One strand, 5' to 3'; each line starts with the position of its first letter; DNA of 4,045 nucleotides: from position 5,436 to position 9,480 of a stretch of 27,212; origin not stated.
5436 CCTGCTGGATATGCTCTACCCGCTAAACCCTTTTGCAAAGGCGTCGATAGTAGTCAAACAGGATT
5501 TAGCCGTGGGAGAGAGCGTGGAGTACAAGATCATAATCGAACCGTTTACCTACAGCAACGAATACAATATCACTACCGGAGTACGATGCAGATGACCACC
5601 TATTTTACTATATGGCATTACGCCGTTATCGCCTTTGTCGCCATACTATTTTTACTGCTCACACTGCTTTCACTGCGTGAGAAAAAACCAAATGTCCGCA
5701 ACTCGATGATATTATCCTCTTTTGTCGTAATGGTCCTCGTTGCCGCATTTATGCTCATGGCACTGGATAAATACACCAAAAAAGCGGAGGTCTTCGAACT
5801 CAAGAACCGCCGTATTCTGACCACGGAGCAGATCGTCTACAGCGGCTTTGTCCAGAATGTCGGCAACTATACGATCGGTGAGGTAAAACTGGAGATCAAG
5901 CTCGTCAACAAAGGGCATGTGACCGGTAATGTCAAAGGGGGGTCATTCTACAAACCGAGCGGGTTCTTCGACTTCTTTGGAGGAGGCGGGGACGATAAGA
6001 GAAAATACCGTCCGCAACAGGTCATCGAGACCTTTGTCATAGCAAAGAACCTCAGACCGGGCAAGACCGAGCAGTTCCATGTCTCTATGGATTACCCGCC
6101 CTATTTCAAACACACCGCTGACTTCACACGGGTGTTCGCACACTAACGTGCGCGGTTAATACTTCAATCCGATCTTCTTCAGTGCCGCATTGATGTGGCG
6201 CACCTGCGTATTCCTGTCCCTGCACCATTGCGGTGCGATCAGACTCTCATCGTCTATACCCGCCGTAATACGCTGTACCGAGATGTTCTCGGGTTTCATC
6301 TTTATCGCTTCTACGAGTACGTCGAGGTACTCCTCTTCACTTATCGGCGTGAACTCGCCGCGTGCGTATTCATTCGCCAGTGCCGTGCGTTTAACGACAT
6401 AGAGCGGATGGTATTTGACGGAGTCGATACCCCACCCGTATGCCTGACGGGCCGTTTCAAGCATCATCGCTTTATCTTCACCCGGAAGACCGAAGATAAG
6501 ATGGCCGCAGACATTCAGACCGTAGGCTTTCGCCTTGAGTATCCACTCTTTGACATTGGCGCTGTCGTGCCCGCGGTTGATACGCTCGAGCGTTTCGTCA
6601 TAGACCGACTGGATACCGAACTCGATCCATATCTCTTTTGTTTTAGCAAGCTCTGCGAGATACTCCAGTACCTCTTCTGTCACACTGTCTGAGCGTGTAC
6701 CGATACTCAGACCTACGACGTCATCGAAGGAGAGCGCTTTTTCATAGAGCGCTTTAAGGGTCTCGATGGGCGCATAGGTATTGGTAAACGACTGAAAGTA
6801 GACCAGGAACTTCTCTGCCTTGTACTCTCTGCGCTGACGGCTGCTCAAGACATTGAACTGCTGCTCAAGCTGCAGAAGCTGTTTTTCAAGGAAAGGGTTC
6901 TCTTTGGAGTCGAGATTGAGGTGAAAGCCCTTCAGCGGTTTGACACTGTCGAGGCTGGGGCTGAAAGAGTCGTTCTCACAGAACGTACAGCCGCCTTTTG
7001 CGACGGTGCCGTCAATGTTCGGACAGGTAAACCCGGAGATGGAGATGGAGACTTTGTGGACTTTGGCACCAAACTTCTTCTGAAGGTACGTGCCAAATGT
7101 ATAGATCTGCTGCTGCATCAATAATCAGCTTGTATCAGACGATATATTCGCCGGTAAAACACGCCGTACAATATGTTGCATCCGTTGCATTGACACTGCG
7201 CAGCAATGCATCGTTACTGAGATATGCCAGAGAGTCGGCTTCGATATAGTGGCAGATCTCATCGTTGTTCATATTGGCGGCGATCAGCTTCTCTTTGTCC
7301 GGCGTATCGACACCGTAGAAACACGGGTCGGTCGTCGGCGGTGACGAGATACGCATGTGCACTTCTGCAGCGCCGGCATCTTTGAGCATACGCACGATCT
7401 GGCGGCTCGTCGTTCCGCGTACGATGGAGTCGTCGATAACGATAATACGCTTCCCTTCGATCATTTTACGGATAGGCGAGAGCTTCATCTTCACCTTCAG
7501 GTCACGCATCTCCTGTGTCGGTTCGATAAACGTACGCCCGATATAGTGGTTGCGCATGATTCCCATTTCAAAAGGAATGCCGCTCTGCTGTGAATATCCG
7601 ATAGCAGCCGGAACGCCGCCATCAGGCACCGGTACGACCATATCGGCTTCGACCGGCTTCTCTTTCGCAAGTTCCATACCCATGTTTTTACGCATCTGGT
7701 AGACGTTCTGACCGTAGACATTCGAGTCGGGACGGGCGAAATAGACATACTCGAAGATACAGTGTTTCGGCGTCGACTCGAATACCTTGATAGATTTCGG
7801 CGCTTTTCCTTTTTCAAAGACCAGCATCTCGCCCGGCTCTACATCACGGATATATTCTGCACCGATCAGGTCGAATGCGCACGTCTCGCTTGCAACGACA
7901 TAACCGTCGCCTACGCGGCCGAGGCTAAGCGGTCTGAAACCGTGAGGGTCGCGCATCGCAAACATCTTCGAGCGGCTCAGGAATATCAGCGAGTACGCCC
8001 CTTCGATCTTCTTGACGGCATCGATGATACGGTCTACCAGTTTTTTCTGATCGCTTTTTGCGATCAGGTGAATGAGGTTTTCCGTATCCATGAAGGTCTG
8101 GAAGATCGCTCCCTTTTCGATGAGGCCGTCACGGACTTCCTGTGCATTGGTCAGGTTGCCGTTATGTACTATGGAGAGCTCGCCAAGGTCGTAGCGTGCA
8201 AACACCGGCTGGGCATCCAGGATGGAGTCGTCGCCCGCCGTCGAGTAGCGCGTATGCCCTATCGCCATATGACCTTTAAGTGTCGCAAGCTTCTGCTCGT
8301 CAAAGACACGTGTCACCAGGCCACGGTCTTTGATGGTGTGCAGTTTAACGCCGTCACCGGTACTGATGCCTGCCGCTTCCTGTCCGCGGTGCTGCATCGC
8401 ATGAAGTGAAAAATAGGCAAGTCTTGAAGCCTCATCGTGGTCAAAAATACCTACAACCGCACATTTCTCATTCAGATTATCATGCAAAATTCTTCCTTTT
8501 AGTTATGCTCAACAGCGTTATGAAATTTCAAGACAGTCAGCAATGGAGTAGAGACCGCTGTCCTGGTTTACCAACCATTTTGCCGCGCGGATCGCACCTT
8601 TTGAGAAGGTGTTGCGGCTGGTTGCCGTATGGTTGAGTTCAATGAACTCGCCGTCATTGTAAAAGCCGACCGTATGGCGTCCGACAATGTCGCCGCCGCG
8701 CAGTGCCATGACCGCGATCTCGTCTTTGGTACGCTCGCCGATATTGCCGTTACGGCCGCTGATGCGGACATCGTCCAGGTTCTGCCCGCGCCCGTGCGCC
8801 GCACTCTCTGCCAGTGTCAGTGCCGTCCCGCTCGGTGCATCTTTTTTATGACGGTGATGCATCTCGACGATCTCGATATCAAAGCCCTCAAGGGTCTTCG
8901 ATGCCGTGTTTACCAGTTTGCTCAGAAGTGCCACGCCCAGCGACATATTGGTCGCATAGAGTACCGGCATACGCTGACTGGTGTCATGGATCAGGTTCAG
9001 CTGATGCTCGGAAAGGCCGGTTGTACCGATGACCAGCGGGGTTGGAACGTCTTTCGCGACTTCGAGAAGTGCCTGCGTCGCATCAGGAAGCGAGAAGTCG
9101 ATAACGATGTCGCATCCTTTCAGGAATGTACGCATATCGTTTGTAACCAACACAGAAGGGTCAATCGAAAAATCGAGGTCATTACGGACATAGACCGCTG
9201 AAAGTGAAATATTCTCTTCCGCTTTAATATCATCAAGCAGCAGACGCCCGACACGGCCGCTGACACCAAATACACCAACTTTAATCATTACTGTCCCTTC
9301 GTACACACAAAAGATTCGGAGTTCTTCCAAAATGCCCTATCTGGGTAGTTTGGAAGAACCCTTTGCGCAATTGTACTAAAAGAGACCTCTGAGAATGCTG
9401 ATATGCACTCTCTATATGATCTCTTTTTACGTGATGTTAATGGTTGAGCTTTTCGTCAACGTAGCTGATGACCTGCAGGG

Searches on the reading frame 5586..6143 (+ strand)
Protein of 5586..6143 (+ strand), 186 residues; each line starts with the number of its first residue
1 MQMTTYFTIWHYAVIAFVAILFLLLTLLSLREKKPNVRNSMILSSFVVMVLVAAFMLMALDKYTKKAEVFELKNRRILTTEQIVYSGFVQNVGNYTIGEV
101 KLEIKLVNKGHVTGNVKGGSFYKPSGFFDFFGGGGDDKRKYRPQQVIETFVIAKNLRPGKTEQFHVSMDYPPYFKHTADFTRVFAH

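Call 81: search_protein_families(library=pfam, proteins=[window:5586-6143:+], max_evalue=0.001)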
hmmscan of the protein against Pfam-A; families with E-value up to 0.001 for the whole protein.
window:5586-6143:+ (186 aa): 1 family
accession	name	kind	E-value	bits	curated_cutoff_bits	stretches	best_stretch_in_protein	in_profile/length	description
PF09624.15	DUF2393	-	6e-25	88.4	26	1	20-181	2-141/146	Protein of unknown function (DUF2393)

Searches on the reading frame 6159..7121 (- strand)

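Call 48: search_protein_families(library=ncbifam, proteins=[window:6159-7121:-], max_evalue=1e-10)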
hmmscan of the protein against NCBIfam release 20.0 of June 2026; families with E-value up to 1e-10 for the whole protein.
window:6159-7121:- (321 aa): 6 families
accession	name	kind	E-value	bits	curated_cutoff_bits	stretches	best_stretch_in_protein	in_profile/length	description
TIGR01212.1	TIGR01212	equivalog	3.3e-94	315.4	180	2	77-318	51-293/302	tRNA modification radical SAM protein MnmL/YtqA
TIGR01211.1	ELP3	subfamily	1.8e-24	86.1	350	1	109-291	168-348/522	tRNA uridine(34) 5-carboxymethylaminomethyl modification radical SAM/GNAT enzyme Elp3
TIGR03994.1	rSAM_HemZ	equivalog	3.9e-12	46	321.4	1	126-253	163-289/401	coproporphyrinogen dehydrogenase HemZ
TIGR04013.1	B12_SAM_MJ_1487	hypoth_equivalog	1.1e-11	44.2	251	1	143-227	248-330/382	TIGR04013 family B12-binding domain/radical SAM domain-containing protein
TIGR00539.1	hemN_rel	equivalog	2.4e-11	43.4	205.4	1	124-258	75-204/361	radical SAM family heme chaperone HemW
NF006065.0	PRK08207.2-4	equivalog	2.5e-11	43.2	922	1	99-249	220-374/484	coproporphyrinogen III oxidase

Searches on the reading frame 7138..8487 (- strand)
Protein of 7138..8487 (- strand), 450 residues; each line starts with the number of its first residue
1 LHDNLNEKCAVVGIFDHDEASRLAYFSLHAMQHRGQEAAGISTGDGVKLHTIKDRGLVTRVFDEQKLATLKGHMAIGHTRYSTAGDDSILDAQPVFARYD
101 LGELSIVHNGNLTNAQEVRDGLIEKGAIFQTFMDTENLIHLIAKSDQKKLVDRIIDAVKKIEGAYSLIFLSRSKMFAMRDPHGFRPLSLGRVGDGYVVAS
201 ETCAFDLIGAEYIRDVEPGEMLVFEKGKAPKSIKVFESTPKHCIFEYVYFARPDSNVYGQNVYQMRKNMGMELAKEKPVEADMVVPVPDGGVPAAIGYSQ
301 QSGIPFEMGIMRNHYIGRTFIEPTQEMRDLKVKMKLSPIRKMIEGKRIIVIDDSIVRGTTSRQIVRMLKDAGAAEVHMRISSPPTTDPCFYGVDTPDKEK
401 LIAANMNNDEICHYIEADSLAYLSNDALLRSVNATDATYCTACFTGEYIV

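Call 48: search_protein_families(library=ncbifam, proteins=[window:7138-8487:-], max_evalue=1e-10)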
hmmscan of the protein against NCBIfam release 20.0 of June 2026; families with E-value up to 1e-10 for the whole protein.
window:7138-8487:- (450 aa): 4 families
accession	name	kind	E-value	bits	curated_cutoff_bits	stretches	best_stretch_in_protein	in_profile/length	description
TIGR01134.1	purF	equivalog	1.3e-166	555.3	350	1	9-448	1-431/432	amidophosphoribosyltransferase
NF001484.0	PRK00331.1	subfamily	8.2e-31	107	381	1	9-226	2-218/601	isomerizing glutamine--fructose-6-phosphate transaminase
TIGR01135.1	glmS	equivalog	6.2e-27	94.3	418.05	1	9-210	1-202/607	glutamine--fructose-6-phosphate transaminase (isomerizing)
TIGR01536.1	asn_synth_AEB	equivalog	8.9e-20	71.2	267.1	1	9-205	1-166/517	asparagine synthase (glutamine-hydrolyzing)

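Call 49: find_homologous_proteins(query=window:7138-8487:-, max_evalue=1e-50)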
Query window:7138-8487:- (450 aa): 8000 proteins with E <= 1e-50 among 8000 candidates; the best 120 are listed.
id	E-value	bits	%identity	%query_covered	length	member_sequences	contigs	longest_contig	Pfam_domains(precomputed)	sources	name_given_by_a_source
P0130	0.0e+0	1022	100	100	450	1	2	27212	PF00156.34,PF13522.12,PF13537.12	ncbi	-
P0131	4.4e-295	996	97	100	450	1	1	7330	PF00156.34,PF13522.12,PF13537.12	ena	-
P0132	2.1e-279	945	92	99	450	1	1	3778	PF00156.34,PF13522.12,PF13537.12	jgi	-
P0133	4.7e-278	940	91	100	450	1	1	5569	PF00156.34,PF13522.12,PF13537.12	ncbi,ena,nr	ncbi:MAG: amidophosphoribosyltransferase [Sulfurimonadaceae bacterium]|nr:amidophosphoribosyltransfe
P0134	1.7e-277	938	91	100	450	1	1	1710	PF00156.34,PF13522.12,PF13537.12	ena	-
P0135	2.3e-277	938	91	99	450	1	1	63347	PF00156.34,PF13522.12,PF13537.12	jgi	jgi:amidophosphoribosyltransferase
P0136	1.2e-276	936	91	99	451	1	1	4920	PF00156.34,PF13522.12,PF13537.12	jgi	jgi:amidophosphoribosyltransferase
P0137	1.7e-276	935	91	100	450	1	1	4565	PF00156.34,PF13522.12,PF13537.12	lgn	-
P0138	7.1e-275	930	90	100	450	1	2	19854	PF00156.34,PF13522.12,PF13537.12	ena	-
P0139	1.8e-273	925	90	100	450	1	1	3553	PF00156.34,PF13522.12,PF13537.12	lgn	-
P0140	5.9e-273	923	89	100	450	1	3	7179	PF00156.34,PF13522.12,PF00310.27,PF13537.12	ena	-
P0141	6.6e-273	923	89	100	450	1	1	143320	PF00156.34,PF13522.12,PF13537.12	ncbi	-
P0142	8.6e-273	923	89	99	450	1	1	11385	PF00156.34,PF13522.12,PF13537.12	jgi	jgi:amidophosphoribosyltransferase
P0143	2.1e-272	922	89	99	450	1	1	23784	PF00156.34,PF13522.12,PF13537.12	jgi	-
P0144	3.6e-272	921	88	100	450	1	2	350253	PF00156.34,PF13522.12,PF13537.12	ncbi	-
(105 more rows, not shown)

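Call 50: find_encoding_contigs(protein=P0130, flank=10000, max_places=6)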
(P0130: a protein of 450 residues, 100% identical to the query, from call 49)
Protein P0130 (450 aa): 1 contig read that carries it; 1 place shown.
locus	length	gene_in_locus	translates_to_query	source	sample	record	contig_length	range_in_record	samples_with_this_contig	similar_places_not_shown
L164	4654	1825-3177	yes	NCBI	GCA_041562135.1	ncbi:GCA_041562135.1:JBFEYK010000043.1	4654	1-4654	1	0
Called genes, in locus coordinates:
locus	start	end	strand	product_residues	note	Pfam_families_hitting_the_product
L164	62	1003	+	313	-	PF00890:FAD_binding_2 (faint), PF01266:DAO (faint), PF01946:Thi4 (faint), PF07992:Pyr_redox_2, PF13738:Pyr_redox_3, PF00070:Pyr_redox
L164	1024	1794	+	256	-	PF01113:DapB_N, PF05173:DapB_C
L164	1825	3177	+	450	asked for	PF13522:GATase_6, PF13537:GATase_7, PF00156:Pribosyltran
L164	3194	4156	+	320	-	PF04055:Radical_SAM, PF16199:Radical_SAM_C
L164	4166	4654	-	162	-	?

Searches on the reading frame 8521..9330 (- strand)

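Call 48: search_protein_families(library=ncbifam, proteins=[window:8521-9330:-], max_evalue=1e-10)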
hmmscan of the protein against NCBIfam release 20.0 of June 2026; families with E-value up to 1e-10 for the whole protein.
window:8521-9330:- (270 aa): 1 family
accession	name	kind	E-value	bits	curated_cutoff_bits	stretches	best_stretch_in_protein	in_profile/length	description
TIGR00036.1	dapB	equivalog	1.2e-75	254.5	122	1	15-268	1-270/270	4-hydroxy-tetrahydrodipicolinate reductase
